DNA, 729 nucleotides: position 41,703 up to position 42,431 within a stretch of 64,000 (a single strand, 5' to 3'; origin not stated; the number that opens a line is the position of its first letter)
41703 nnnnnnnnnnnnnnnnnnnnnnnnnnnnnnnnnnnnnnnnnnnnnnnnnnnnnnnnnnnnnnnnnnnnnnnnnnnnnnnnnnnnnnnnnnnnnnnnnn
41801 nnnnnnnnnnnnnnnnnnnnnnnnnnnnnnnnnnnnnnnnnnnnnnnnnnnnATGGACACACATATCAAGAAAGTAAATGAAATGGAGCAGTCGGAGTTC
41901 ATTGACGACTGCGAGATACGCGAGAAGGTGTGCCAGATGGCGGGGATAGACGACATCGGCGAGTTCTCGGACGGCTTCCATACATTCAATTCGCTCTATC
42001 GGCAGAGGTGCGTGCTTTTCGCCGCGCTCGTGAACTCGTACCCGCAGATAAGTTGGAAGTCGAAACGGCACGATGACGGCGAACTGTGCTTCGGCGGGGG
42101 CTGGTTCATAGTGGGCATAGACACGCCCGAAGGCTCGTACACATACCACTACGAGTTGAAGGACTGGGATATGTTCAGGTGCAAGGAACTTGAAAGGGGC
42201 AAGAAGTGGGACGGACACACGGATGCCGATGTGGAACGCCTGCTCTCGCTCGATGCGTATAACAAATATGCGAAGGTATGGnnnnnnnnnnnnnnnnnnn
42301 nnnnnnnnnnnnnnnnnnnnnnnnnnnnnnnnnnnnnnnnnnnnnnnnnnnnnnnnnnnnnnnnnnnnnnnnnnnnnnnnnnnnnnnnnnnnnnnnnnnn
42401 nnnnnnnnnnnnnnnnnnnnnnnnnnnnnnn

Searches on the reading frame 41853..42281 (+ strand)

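Call 18: search_protein_families(library=pfam, proteins=[window:41853-42281:+], max_evalue=0.01)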
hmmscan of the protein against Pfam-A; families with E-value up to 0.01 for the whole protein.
window:41853-42281:+ (143 aa): 2 families
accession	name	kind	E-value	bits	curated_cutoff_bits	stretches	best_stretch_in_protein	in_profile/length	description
PF25311.1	WDGH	-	1.9e-41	140.7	27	1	36-133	1-97/97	WDGH domain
PF22579.2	Cbm74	-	0.01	16.1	27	0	53-79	17-43/64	Carbohydrate binding module-like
